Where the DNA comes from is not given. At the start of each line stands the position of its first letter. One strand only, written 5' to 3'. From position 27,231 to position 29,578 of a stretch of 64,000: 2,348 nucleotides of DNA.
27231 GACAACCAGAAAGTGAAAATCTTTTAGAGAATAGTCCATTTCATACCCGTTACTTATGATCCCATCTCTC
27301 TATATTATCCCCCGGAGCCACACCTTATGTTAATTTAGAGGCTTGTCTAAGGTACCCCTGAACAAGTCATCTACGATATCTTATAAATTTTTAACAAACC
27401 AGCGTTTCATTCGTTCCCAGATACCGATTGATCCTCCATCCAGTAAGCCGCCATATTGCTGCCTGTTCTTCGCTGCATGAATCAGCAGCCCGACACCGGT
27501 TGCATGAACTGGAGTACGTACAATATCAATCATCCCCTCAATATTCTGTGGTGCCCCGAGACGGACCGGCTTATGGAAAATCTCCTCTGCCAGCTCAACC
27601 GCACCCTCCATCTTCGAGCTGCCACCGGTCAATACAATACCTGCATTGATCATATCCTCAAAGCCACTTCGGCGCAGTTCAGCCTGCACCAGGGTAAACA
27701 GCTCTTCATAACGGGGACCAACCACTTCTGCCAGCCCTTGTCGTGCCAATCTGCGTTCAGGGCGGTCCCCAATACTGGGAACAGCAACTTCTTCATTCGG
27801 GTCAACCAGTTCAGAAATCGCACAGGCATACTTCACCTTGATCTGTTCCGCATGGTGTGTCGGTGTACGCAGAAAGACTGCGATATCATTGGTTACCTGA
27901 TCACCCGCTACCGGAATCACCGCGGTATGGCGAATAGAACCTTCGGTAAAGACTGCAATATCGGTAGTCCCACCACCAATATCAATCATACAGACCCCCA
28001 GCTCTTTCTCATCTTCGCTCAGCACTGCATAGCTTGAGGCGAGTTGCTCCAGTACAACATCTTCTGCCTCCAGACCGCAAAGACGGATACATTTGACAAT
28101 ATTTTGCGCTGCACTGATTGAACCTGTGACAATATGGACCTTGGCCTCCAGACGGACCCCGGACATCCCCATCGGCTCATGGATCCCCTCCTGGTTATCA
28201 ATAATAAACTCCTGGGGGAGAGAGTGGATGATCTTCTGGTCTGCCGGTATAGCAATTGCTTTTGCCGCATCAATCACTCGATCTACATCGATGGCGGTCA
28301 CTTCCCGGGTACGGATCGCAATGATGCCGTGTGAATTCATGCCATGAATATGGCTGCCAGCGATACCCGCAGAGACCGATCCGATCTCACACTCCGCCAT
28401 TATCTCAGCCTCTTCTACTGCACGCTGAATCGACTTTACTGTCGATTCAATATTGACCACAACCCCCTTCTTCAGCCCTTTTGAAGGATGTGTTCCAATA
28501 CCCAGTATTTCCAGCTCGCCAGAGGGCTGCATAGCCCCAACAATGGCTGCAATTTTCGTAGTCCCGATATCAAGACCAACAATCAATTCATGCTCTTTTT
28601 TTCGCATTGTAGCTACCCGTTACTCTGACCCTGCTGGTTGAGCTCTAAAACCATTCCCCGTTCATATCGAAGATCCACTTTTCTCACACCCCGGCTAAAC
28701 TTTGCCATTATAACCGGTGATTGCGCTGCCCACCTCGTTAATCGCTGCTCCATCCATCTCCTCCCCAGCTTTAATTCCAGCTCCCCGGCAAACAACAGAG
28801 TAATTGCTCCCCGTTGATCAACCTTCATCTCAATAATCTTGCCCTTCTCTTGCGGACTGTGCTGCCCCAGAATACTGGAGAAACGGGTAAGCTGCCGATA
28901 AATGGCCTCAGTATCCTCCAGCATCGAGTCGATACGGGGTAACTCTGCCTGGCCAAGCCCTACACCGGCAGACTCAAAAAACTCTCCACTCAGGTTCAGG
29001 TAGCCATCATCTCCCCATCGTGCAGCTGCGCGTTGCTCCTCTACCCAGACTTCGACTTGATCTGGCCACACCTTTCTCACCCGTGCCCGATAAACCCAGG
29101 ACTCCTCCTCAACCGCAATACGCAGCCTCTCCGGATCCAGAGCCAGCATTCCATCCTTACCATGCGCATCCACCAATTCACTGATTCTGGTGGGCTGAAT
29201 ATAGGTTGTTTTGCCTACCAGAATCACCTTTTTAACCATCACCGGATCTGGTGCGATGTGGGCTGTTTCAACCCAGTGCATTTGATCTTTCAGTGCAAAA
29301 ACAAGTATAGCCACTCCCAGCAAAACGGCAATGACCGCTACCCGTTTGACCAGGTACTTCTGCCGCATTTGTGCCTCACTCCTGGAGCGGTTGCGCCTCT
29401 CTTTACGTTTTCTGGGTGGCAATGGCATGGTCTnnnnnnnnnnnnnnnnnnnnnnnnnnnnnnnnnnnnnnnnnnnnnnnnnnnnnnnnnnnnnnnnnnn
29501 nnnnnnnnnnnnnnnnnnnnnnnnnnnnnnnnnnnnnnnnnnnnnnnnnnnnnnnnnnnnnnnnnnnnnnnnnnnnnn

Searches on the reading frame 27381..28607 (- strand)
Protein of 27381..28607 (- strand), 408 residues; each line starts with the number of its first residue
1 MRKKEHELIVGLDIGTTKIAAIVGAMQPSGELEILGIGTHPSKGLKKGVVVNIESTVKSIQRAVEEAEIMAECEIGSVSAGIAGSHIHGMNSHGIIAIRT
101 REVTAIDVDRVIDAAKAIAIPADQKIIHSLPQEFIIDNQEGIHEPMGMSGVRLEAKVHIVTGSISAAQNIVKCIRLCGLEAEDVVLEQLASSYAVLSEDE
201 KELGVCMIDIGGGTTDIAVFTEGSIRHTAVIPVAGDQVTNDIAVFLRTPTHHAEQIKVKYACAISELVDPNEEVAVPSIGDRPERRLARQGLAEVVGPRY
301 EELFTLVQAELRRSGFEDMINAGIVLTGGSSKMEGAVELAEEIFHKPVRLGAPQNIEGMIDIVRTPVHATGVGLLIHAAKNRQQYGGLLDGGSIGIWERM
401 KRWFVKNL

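Call 3: search_protein_families(library=pfam, proteins=[window:27381-28607:-], max_evalue=0.01)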
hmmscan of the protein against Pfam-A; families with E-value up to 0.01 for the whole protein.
window:27381-28607:- (408 aa): 6 families
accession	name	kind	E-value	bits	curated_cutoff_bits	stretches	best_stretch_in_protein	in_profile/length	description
PF14450.12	FtsA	-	7.6e-49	165.7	31.8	2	206-373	1-127/127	Cell division protein FtsA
PF02491.25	SHS2_FTSA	-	1.4e-31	109.1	25.4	1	84-161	1-79/79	SHS2 domain inserted in FTSA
PF06723.19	MreB_Mbl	-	4.2e-14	52.6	27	1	201-350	143-303/327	MreB/Mbl protein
PF06277.17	EutA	-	3.7e-08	33.1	27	1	194-241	135-181/475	Ethanolamine utilisation protein EutA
PF11104.14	PilM_2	-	8.5e-05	22.1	27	1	172-259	143-236/340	Type IV pilus assembly protein PilM;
PF00012.26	HSP70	-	0.00069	18.4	20.6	0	168-221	150-204/599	Hsp70 protein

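Call 4: search_protein_families(library=ncbifam, proteins=[window:27381-28607:-], max_evalue=0.01)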
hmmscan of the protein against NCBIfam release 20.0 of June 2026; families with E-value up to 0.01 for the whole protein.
window:27381-28607:- (408 aa): 20 families
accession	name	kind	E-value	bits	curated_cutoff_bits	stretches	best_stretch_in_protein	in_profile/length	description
TIGR01174.1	ftsA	equivalog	2.9e-150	500.5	175.85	1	8-375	1-369/371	cell division protein FtsA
NF007009.0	PRK09472.1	equivalog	1.9e-135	452.2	409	1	3-383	4-390/420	cell division protein FtsA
NF011660.0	PRK15080.1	equivalog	1.1e-13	51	182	2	170-270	113-210/277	ethanolamine utilization protein EutJ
TIGR02529.1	EutJ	subfamily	1.7e-11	44.1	152.1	1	156-259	65-164/239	ethanolamine utilization protein EutJ family protein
NF010539.0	PRK13927.1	subfamily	1.1e-10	41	293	1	201-343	149-303/339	rod shape-determining protein MreB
TIGR00904.1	mreB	subfamily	3e-10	39.7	365.75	1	187-348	134-308/334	MreB/Mrl family cell shape determining protein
NF010540.1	PRK13929.1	exception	1.5e-09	37.4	515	1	168-357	115-314/334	rod-share determining protein MreBH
TIGR01175.1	pilM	subfamily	1.1e-08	34.4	133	1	164-339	142-301/348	type IV pilus assembly protein PilM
NF007992.0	PRK10719.1-3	equivalog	2.4e-06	26.6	598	1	195-238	138-180/478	ethanolamine ammonia-lyase reactivating factor EutA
NF045709.1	Amuc_1101_fam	equivalog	4.6e-06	25.7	650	1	154-259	128-233/608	Amuc_1101 family PilM-like pilus complex protein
NF003520.0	PRK05183.1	subfamily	0.00086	17.8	620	0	175-346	174-359/621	Fe-S protein assembly chaperone HscA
NF007993.0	PRK10719.1-4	equivalog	0.00097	18.2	769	1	194-241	138-184/467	ethanolamine ammonia-lyase reactivating factor EutA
NF007991.0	PRK10719.1-1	equivalog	0.0014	17.5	799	1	194-241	138-184/467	ethanolamine ammonia-lyase reactivating factor EutA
NF002399.0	PRK01433.1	equivalog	0.0014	17.3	743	1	166-334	156-322/595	Fe-S protein assembly chaperone HscA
NF008673.0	PRK11678.1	equivalog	0.0016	17.4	331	0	177-223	183-229/450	molecular chaperone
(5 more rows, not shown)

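Call 22: find_related_loci(query=window:27381-28607:-, collection=genome_contigs, flank=10000)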
Query window:27381-28607:- (408 aa) in genome_contigs; peptide patterns used: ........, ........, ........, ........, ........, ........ (x = any residue, [..] = any of these).
96 stretches matched a pattern; 58 encode a relative of the query (tblastn E <= 1e-3); 57 distinct loci.
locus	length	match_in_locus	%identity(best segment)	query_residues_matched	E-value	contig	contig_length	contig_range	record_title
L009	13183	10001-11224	92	1-408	0e+0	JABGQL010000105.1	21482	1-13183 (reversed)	MAG: Gammaproteobacteria bacterium isolate co234_bin55 NODE_4638_length_21482_cov_71.168432, whole genome shotgun sequen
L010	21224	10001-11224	93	1-408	0e+0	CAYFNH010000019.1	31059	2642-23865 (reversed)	MAG TPA_asm: uncultured Piscirickettsiaceae bacterium isolate ERP019367_co1_36 genome assembly, contig: NODE_1417_length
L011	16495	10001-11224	91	1-408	0e+0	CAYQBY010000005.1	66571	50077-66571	MAG TPA_asm: uncultured Piscirickettsiaceae bacterium isolate SRP077602_co9_163 genome assembly, contig: NODE_281_length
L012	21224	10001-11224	91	1-408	0e+0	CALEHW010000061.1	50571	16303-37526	MAG TPA_asm: uncultured Methylophaga sp. isolate SRR5839047_bin.31_CONCOCT_v1.1_MAG genome assembly, contig: ERZ1030316.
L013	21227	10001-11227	91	1-408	0e+0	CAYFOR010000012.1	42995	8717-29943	MAG TPA_asm: uncultured Piscirickettsiaceae bacterium isolate ERP019367_co2_51 genome assembly, contig: NODE_773_length_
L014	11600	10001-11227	89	1-408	0e+0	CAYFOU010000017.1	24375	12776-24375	MAG TPA_asm: uncultured Piscirickettsiaceae bacterium isolate ERP019367_co2_115 genome assembly, contig: NODE_1514_lengt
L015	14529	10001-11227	84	1-408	0e+0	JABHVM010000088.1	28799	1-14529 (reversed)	MAG: Thiotrichales bacterium isolate SI047_bin108 k141_1091016, whole genome shotgun sequence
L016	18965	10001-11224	90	1-408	0e+0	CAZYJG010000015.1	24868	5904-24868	MAG TPA_asm: uncultured Piscirickettsiaceae bacterium isolate SRP167671_co2_144 genome assembly, contig: NODE_2691_lengt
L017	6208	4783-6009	81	1-408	0e+0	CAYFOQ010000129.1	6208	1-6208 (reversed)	MAG TPA_asm: uncultured Piscirickettsiaceae bacterium isolate ERP019367_co1_32 genome assembly, contig: NODE_7203_length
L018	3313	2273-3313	97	1-347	0e+0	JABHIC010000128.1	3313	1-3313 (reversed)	MAG: Gammaproteobacteria bacterium isolate SI037_bin54 k141_835366, whole genome shotgun sequence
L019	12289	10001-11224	93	1-408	0e+0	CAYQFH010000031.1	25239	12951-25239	MAG TPA_asm: uncultured Piscirickettsiaceae bacterium isolate SRP167671_co2_103 genome assembly, contig: NODE_2637_lengt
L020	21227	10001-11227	73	2-408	0e+0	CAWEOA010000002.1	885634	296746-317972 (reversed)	MAG: uncultured Gammaproteobacteria bacterium isolate MFD02923.bin.1.150 genome assembly, contig: contig_16204, whole ge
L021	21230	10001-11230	72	2-408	0e+0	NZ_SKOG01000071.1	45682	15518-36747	MAG: Aquisalimonas sp. isolate CSSed162cmA_31R1 CSSed16-2cmA-693, whole genome shotgun sequence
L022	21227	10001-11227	70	2-408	0e+0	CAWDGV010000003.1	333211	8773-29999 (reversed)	MAG: uncultured Gammaproteobacteria bacterium isolate MFD03804.bin.1.36 genome assembly, contig: contig_40412, whole gen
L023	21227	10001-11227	70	2-408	0e+0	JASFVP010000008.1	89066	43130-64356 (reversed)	MAG: Chromatiales bacterium isolate D1105M20metaG_Bin_5_2 D1105M20metaG_FD_scaffold_44_c1, whole genome shotgun sequence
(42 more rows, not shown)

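Call 41: search_protein_families(library=pfam, proteins=[L012:11381-12286:+, L012:12483-15206:+, L015:11249-12703:-, L015:12678-14483:-, L009:11324-12082:+, L013:11254-11847:-], max_evalue=0.001)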
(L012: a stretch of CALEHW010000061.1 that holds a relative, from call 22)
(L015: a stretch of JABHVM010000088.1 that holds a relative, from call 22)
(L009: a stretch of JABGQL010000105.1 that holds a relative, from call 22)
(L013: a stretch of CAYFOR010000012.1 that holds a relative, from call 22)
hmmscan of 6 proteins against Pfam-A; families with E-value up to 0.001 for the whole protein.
L012:11381-12286:+ (301 aa): 1 family
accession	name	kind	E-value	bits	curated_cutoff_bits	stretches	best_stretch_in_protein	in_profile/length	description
PF03331.19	LpxC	-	1e-108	363.3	27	1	4-275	1-267/268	UDP-3-O-acyl N-acetylglycosamine deacetylase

L012:12483-15206:+ (907 aa): 6 families
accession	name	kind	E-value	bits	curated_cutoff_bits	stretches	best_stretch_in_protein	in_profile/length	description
PF07517.20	SecA_DEAD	-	5.6e-132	439.8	24.6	1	7-400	2-290/290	SecA DEAD-like domain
PF21090.3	P-loop_SecA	-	2e-92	308.9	27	1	415-614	1-205/205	SecA P-loop domain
PF07516.18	SecA_SW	-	1.3e-72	244.5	26.7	1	616-829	1-200/200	SecA Wing and Scaffold domain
PF01043.26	SecA_PP_bind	-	2.1e-38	131.7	23.5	1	232-356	2-110/110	SecA preprotein cross-linking domain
PF02810.21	SEC-C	-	1.1e-09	38.3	20.4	1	887-905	1-19/19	SEC-C motif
PF00270.35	DEAD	-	0.00023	21.4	26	0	99-215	18-130/167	DEAD/DEAH box helicase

L015:11249-12703:- (484 aa): 9 families
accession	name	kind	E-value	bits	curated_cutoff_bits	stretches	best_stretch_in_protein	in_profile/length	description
PF00158.32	Sigma54_activat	-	5.2e-70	234.9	20.2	1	158-325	1-168/168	Sigma-54 interaction domain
PF14532.12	Sigma54_activ_2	-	9e-24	84.7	25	1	159-329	1-138/138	Sigma-54 interaction domain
PF00072.30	Response_reg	-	1e-23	84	30.2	1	21-132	1-110/111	Response regulator receiver domain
PF25601.1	AAA_lid_14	-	3.1e-23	81.8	27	1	330-412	1-83/87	AAA+ ATPase lid domain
PF07728.20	AAA_5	-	1.7e-09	38.2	22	1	182-301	2-124/139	AAA domain (dynein-related subfamily)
PF02954.25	HTH_8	-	3.9e-08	33.3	22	1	439-480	1-42/42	Bacterial regulatory protein, Fis family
PF00004.35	AAA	-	5.1e-08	33.9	21.2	1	182-300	1-110/131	ATPase family associated with various cellular activities (AAA)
PF07724.20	AAA_2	-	5.8e-06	26.9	27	1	180-310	4-135/166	AAA domain (Cdc48 subfamily)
PF07726.17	AAA_3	-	3e-05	24.3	27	1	182-299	2-111/131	ATPase family associated with various cellular activities (AAA)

L015:12678-14483:- (601 aa): 11 families
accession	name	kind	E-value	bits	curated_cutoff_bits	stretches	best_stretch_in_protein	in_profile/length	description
PF13426.13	PAS_9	-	2.7e-28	98.7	27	2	241-342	3-103/103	PAS domain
PF00989.32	PAS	-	5.1e-27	94.6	22.6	2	235-340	7-113/113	PAS fold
PF02518.31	HATPase_c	-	3.8e-21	76.1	26.4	1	474-592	2-110/111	Histidine kinase-, DNA gyrase B-, and HSP90-like ATPase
PF08448.16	PAS_4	-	4.9e-18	65.8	23.1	2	236-344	2-109/110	PAS fold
PF00512.31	HisKA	-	6.5e-12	45.8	26.9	1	367-430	3-65/66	His Kinase A (phospho-acceptor) domain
PF13188.13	PAS_8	-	7.6e-11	41.9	21.8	1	230-273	2-42/65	PAS domain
PF08447.18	PAS_3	-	3e-10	40.6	25.6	1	252-336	2-88/89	PAS fold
PF14501.12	HATPase_c_5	-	3.6e-05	24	22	1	479-572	7-91/102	GHKL domain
PF24820.1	Diguanyl_cycl_sensor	-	4.8e-05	23.7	28.1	0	112-168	3-57/109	Diguanylate cyclase-like sensor domain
PF24990.1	PAS_13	-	0.00023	21.9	27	0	248-296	9-58/143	ERT1/acuK family PAS domain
PF13581.12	HATPase_c_2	-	0.00076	19.9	27.4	0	476-561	30-110/127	Histidine kinase-like ATPase domain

L009:11324-12082:+ (252 aa): 1 family
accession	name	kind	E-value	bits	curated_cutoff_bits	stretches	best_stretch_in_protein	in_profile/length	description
PF04402.19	SIMPL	-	8.6e-25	88.6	25.2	1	33-224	6-203/205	Protein of unknown function (DUF541)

L013:11254-11847:- (197 aa): 0 families

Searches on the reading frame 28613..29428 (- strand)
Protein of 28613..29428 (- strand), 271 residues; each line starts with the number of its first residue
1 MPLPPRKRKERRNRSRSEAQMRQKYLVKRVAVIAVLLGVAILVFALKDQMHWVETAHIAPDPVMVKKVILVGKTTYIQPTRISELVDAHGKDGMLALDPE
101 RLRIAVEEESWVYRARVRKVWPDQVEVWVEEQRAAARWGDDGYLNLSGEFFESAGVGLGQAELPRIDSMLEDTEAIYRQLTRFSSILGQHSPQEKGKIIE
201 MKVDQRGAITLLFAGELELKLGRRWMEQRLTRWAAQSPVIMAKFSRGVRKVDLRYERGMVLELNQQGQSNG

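Call 3: search_protein_families(library=pfam, proteins=[window:28613-29428:-], max_evalue=0.01)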
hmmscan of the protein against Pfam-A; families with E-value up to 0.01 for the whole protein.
window:28613-29428:- (271 aa): 2 families
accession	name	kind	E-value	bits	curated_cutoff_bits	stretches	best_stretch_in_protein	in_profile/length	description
PF08478.15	POTRA_1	-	7.5e-12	45.8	23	1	65-132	3-69/69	POTRA domain, FtsQ-type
PF03799.20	FtsQ_DivIB_C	-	1.2e-08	36.3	21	1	136-254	1-114/114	Cell division protein FtsQ/DivIB, C-terminal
